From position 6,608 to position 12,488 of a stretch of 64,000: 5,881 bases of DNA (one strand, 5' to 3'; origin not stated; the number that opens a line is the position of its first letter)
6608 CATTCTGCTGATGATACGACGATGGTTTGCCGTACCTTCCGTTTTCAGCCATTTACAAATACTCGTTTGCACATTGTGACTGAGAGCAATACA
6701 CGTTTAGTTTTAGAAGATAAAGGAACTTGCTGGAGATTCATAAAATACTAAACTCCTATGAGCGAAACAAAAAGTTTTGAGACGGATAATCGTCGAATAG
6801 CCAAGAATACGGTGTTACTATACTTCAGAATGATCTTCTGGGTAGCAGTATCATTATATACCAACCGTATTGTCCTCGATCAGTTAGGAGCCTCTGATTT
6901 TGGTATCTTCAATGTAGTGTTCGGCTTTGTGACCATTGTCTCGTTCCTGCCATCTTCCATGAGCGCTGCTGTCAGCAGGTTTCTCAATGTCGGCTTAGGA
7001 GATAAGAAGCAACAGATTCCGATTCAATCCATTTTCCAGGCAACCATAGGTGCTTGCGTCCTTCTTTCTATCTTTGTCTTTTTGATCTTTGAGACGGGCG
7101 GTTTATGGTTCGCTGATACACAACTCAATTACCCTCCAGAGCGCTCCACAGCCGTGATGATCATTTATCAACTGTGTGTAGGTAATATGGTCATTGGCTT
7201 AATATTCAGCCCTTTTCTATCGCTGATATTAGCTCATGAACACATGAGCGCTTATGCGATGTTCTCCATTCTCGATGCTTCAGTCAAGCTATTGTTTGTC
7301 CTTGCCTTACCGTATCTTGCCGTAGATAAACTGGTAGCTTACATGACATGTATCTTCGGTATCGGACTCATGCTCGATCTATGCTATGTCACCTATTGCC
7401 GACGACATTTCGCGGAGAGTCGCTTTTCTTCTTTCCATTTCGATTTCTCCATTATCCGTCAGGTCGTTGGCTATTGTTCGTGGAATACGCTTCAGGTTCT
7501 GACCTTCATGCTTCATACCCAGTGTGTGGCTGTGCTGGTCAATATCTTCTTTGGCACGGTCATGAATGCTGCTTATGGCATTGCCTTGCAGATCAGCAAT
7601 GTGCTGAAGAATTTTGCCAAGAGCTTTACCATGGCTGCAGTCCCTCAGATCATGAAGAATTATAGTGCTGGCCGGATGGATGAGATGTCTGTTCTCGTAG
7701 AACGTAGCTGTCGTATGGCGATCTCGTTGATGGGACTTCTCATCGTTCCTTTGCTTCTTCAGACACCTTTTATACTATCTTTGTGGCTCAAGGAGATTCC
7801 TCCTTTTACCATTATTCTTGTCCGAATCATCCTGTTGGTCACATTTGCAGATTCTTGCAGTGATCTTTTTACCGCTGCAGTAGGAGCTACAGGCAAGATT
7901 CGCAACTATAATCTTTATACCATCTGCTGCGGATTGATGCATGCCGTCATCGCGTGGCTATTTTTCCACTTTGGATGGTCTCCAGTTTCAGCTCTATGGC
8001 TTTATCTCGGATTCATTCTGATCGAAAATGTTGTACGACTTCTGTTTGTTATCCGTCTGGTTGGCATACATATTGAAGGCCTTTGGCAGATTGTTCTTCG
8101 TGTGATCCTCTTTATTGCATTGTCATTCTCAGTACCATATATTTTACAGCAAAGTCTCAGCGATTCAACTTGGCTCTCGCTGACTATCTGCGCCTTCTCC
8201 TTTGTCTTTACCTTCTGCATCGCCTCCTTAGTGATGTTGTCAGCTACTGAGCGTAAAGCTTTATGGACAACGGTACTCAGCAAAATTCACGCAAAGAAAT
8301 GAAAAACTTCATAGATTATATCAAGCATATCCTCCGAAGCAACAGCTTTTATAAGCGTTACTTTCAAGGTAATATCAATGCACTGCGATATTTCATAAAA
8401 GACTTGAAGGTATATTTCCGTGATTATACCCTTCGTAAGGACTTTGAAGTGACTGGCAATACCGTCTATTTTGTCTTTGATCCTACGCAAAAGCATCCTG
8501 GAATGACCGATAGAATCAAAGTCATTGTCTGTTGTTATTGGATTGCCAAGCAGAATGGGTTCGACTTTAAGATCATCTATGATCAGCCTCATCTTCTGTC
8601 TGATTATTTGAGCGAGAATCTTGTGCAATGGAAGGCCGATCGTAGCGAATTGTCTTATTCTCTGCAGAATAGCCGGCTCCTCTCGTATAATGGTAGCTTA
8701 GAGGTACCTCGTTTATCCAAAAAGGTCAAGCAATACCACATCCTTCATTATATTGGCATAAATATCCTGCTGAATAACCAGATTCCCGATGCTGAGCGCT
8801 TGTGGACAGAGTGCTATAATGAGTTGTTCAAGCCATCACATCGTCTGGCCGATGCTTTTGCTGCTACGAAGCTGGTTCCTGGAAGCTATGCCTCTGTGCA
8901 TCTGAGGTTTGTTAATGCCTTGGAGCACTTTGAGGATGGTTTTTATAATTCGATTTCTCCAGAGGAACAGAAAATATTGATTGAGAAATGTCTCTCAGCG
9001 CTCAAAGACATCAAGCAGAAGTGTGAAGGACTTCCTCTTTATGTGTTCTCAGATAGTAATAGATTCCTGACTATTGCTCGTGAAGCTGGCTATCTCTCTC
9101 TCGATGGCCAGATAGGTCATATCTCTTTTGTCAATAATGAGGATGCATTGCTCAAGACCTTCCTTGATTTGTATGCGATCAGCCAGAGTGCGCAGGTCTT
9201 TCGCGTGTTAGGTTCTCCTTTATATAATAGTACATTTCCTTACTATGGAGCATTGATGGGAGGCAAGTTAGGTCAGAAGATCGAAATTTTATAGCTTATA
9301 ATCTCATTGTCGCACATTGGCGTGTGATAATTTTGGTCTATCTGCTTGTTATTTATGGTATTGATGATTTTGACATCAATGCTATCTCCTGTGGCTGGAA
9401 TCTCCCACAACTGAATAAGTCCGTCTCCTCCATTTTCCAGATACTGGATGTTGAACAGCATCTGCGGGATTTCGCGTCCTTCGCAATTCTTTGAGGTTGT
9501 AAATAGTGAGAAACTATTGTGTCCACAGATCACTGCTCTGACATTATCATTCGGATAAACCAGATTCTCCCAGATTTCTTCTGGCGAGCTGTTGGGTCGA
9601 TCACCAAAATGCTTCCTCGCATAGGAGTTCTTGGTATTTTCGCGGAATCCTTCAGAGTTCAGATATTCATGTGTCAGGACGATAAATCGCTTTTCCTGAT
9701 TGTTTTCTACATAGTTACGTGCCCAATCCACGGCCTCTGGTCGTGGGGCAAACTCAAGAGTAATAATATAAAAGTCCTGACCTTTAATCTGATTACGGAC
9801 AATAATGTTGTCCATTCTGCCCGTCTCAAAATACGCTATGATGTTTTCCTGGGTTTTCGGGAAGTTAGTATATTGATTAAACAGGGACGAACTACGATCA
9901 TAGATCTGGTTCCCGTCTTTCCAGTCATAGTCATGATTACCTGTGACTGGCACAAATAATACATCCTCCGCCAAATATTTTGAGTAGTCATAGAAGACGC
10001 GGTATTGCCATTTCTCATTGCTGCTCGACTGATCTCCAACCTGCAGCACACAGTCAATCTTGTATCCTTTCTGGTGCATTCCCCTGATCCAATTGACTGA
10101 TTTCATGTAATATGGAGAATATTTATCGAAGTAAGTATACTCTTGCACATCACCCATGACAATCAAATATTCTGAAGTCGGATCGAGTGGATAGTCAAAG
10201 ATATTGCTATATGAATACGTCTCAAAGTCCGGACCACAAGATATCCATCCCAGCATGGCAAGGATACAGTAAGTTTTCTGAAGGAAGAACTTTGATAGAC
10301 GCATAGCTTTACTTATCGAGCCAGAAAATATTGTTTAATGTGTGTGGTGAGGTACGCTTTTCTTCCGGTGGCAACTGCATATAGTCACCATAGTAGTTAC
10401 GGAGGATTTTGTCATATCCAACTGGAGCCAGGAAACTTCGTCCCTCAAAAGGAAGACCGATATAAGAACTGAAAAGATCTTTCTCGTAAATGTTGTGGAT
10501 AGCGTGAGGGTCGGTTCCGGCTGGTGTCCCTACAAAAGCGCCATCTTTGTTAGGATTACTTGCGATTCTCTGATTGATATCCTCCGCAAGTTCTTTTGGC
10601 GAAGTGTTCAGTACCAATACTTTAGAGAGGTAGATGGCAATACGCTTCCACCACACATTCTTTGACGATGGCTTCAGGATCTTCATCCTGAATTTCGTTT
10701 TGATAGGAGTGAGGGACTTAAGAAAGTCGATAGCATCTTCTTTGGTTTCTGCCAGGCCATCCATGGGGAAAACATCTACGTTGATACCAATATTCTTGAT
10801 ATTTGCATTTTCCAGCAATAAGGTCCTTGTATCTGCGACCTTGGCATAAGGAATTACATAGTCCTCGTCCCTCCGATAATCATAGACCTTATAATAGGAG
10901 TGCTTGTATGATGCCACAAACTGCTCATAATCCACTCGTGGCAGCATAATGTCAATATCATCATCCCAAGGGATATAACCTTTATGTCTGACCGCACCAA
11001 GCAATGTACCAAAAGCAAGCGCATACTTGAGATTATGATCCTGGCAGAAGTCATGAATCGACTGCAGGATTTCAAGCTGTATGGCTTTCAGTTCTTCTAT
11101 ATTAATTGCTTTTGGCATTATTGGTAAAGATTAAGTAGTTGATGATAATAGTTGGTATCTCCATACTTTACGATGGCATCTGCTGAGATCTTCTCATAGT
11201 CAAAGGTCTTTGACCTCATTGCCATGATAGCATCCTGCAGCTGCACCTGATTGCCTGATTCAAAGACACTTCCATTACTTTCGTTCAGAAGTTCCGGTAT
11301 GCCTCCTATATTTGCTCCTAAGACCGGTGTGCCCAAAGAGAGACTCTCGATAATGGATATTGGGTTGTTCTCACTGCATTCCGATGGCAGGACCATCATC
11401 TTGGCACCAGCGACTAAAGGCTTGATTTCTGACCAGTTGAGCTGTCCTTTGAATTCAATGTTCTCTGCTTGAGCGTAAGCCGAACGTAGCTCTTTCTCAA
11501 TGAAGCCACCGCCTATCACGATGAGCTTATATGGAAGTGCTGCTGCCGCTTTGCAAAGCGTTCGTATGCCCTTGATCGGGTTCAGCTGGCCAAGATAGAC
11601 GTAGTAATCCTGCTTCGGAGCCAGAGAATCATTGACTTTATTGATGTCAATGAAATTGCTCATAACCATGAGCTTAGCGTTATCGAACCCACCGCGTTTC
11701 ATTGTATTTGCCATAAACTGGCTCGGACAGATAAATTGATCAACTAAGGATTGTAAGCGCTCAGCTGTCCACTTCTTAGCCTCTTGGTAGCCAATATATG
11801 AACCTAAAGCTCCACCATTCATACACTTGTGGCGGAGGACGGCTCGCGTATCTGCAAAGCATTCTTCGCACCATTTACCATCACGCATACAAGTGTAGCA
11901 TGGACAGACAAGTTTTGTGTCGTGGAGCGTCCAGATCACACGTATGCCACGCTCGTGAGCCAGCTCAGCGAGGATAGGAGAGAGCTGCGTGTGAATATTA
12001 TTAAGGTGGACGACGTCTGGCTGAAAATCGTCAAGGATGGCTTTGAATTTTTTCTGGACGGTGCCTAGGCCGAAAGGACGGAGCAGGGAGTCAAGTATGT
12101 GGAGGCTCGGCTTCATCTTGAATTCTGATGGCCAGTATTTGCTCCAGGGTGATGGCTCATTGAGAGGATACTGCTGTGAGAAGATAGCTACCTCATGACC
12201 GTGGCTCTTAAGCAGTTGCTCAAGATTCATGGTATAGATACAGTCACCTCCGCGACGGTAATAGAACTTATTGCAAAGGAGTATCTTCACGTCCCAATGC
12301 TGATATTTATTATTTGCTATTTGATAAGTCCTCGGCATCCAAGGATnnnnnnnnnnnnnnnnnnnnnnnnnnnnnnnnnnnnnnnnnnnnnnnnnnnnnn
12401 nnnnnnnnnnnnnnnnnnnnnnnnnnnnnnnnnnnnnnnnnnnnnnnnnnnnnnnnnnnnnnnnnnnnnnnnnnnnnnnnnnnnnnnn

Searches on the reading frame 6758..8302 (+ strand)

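Call 63: search_protein_families(library=pfam, proteins=[window:6758-8302:+], max_evalue=0.0001)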
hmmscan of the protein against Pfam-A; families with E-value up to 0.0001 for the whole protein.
window:6758-8302:+ (514 aa): 1 family
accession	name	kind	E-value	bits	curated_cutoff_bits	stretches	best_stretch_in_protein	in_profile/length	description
PF01554.23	MatE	-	3.8e-07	30.4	24.9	1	246-401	5-161/161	MatE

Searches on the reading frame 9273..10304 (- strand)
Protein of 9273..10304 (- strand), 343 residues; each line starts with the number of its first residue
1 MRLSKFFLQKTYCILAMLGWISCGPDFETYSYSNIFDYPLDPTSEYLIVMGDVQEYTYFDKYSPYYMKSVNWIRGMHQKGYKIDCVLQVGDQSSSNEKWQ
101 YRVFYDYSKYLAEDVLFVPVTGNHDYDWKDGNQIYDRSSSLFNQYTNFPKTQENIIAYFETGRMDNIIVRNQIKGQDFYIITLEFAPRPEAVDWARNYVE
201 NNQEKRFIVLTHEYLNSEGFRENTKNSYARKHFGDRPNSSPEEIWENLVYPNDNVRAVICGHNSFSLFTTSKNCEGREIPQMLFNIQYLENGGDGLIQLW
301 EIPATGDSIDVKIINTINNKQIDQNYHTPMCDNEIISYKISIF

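Call 63: search_protein_families(library=pfam, proteins=[window:9273-10304:-], max_evalue=0.0001)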
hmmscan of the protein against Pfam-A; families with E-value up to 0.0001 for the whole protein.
window:9273-10304:- (343 aa): 1 family
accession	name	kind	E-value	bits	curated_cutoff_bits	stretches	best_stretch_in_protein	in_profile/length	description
PF00149.33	Metallophos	-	1.9e-07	32.1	21.5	1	48-262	4-187/191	Calcineurin-like phosphoesterase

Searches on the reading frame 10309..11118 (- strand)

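Call 63: search_protein_families(library=pfam, proteins=[window:10309-11118:-], max_evalue=0.0001)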
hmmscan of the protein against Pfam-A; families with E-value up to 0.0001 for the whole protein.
window:10309-11118:- (269 aa): 1 family
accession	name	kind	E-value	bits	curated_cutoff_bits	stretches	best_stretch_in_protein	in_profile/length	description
PF04991.19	LicD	-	4.6e-43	148.3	22.6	1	25-244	1-227/227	LicD family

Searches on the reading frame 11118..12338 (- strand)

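Call 63: search_protein_families(library=pfam, proteins=[window:11118-12338:-], max_evalue=0.0001)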
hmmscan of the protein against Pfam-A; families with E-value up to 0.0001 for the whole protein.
window:11118-12338:- (406 aa): 4 families
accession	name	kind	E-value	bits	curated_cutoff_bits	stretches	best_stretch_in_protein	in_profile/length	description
PF00534.26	Glycos_transf_1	-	1.1e-20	74.3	26.4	1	239-376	11-157/172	Glycosyl transferases group 1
PF13692.12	Glyco_trans_1_4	-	1.4e-18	68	27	1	246-373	4-138/142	Glycosyl transferases group 1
PF13439.12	Glyco_transf_4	-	6.3e-18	65.8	28.5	1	34-233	6-169/170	Glycosyltransferase Family 4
PF13579.12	Glyco_trans_4_4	-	3.7e-11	44.1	29.7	1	35-228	6-157/158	Glycosyl transferase 4-like domain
